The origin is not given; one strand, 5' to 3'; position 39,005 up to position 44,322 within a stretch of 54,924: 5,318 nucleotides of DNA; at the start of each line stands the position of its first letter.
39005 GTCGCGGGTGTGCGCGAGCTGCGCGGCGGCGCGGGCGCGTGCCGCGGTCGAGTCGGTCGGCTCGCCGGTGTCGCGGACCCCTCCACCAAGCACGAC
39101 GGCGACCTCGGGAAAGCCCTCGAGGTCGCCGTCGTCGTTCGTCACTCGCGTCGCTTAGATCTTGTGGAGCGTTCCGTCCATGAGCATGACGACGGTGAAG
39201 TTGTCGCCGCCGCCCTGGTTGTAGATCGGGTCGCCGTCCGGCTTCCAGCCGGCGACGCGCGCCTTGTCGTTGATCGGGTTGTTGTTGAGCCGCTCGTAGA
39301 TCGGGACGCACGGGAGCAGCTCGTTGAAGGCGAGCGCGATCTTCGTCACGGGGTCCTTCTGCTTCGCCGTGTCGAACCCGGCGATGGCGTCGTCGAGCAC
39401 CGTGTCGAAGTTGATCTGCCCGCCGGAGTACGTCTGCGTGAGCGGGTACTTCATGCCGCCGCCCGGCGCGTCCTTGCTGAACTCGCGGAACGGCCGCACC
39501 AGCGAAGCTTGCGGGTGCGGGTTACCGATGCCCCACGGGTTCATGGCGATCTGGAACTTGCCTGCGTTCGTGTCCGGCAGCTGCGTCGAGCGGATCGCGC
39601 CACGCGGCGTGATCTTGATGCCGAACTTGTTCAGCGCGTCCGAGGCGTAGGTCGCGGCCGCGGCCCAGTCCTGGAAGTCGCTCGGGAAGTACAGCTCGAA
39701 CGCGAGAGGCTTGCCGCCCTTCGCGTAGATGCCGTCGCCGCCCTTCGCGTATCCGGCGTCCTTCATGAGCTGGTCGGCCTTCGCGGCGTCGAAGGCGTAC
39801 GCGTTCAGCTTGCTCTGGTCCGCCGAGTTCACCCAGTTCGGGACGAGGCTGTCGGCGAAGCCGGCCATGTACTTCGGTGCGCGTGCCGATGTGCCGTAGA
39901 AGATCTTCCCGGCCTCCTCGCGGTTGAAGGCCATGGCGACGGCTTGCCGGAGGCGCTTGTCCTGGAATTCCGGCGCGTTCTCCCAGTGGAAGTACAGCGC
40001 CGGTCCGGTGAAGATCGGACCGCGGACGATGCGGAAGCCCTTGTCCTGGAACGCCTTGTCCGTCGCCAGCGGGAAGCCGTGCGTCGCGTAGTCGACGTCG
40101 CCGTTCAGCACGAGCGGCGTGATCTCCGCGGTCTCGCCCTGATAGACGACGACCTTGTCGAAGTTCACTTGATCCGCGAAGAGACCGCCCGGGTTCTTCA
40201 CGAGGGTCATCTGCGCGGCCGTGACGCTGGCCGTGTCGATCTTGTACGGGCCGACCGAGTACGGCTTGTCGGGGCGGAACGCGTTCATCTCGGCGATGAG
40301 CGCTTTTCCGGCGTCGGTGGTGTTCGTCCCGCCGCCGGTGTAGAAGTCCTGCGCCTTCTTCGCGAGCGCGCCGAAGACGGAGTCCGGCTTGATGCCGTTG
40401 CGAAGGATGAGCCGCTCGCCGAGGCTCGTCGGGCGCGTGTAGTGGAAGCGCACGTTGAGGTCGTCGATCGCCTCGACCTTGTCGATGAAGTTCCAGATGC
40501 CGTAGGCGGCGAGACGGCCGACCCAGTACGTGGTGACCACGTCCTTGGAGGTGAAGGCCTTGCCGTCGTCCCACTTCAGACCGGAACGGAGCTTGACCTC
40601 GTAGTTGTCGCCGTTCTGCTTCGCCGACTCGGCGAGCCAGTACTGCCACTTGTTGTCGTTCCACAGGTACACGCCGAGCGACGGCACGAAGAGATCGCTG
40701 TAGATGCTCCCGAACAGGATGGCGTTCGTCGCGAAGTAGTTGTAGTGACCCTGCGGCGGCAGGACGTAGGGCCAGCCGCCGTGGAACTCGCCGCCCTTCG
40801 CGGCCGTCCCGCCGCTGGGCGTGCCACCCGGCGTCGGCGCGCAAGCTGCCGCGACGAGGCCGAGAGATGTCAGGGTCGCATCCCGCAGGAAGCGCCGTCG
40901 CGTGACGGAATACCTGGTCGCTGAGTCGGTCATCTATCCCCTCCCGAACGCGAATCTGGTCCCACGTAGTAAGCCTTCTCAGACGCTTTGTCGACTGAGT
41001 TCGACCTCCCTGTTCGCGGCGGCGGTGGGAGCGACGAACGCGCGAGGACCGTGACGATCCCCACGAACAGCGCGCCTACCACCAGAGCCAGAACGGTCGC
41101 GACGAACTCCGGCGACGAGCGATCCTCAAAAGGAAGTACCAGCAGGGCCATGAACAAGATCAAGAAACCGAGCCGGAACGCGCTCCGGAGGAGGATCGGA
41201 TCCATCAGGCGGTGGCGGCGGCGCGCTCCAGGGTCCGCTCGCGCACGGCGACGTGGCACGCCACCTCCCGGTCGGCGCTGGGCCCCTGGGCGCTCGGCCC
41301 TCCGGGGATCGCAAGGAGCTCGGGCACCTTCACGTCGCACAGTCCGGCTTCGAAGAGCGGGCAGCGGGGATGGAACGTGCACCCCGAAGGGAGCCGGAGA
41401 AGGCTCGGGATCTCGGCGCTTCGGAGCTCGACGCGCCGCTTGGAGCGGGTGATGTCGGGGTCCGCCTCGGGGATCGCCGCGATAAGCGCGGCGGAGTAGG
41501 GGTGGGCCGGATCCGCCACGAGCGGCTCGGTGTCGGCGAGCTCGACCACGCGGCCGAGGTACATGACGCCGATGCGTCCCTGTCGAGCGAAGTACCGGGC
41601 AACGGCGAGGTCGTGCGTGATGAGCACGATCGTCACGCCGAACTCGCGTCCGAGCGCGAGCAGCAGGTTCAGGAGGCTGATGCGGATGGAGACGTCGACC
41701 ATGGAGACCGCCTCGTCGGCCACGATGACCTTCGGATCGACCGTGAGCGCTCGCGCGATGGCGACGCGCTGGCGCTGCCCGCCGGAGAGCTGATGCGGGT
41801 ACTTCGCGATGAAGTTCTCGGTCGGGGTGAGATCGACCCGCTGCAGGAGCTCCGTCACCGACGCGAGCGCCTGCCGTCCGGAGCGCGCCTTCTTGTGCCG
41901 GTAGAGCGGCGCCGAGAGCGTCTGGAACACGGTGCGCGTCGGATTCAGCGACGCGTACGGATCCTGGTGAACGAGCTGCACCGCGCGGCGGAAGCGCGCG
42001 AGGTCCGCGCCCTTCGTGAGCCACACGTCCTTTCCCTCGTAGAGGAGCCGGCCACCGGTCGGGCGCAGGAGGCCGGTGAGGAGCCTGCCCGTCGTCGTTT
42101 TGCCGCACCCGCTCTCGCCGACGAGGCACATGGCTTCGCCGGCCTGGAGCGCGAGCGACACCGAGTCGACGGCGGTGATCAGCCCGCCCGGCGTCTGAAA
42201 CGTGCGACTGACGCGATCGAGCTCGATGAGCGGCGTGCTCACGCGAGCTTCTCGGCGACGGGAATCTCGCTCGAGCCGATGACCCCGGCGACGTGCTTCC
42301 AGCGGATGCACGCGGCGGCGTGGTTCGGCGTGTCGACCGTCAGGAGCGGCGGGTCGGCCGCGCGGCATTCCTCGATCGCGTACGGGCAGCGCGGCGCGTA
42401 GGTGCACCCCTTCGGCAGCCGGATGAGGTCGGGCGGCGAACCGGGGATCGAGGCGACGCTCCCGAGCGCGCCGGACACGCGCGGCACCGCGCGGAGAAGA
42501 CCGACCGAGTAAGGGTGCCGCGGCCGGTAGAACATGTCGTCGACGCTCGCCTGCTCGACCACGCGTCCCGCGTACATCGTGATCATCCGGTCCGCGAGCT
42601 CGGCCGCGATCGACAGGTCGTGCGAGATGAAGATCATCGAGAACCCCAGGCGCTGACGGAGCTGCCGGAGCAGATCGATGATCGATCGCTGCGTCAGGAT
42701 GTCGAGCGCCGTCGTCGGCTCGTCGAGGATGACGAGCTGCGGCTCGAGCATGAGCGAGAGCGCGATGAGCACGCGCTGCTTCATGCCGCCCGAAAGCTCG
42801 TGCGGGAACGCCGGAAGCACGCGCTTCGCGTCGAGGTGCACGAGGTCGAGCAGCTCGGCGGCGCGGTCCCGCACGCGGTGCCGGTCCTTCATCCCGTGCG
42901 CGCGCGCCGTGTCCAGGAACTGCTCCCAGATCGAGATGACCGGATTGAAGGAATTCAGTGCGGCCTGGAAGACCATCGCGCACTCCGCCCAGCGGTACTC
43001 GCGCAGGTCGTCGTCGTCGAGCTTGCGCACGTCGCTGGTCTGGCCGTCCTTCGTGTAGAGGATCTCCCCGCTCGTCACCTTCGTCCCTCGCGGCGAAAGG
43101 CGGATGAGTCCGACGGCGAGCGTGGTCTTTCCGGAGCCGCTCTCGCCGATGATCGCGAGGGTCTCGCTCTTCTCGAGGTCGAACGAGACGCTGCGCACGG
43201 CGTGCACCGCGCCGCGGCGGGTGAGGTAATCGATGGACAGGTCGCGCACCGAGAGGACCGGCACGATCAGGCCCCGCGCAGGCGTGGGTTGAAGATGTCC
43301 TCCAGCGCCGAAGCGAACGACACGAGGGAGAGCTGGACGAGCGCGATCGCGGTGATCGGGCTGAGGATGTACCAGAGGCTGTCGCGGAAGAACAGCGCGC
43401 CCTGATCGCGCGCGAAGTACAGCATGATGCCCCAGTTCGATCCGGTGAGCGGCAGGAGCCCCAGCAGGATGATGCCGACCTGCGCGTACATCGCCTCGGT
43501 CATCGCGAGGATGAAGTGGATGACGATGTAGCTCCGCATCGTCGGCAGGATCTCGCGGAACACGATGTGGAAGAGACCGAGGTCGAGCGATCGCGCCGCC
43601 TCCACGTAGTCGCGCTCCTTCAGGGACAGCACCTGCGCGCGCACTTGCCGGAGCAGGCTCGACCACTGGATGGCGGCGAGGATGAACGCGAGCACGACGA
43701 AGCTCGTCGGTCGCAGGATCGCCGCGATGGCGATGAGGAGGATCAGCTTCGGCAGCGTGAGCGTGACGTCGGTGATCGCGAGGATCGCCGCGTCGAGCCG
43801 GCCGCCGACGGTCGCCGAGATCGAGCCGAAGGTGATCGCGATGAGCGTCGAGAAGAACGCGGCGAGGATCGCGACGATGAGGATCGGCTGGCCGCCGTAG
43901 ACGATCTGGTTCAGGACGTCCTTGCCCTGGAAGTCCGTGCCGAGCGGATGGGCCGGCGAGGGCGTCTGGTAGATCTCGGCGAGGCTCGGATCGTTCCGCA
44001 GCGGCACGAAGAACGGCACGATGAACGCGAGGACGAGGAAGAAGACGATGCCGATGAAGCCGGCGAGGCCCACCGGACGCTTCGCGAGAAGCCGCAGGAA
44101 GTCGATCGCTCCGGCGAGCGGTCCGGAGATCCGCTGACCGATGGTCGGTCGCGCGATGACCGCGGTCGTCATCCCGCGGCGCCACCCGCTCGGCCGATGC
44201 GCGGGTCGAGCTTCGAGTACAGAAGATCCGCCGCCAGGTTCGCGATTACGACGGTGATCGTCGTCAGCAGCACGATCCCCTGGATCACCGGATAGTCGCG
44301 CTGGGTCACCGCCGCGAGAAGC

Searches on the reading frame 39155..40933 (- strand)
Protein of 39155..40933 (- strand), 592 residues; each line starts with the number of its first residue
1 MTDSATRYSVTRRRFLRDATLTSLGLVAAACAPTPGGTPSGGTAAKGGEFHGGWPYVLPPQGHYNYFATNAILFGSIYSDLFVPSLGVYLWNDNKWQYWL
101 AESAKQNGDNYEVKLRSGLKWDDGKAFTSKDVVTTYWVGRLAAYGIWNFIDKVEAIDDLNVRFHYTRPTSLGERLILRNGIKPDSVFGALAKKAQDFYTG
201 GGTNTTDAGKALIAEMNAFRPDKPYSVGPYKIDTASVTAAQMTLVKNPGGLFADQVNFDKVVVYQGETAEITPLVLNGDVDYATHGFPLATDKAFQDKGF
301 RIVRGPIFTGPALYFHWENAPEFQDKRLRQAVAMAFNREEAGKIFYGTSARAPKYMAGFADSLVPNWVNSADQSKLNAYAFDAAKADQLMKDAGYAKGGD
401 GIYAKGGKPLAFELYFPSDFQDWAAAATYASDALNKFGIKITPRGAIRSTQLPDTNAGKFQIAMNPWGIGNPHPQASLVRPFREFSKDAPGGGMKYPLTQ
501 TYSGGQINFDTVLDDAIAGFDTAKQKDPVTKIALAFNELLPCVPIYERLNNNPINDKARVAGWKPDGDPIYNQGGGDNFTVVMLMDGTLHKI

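Call 77: search_protein_families(library=pfam, proteins=[window:39155-40933:-], max_evalue=0.00001)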
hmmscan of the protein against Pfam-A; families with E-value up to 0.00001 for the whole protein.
window:39155-40933:- (592 aa): 1 family
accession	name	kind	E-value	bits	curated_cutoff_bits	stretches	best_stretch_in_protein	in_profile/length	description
PF00496.27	SBP_bac_5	-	5e-52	177.7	32.4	1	96-480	2-359/368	Bacterial extracellular solute-binding proteins, family 5 Middle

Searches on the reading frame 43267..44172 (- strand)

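Call 77: search_protein_families(library=pfam, proteins=[window:43267-44172:-], max_evalue=0.00001)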
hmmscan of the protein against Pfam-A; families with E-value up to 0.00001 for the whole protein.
window:43267-44172:- (301 aa): 1 family
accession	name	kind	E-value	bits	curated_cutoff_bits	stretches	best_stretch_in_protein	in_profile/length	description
PF00528.27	BPD_transp_1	-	1.7e-18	67.5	26.4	1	112-299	1-183/184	Binding-protein-dependent transport system inner membrane component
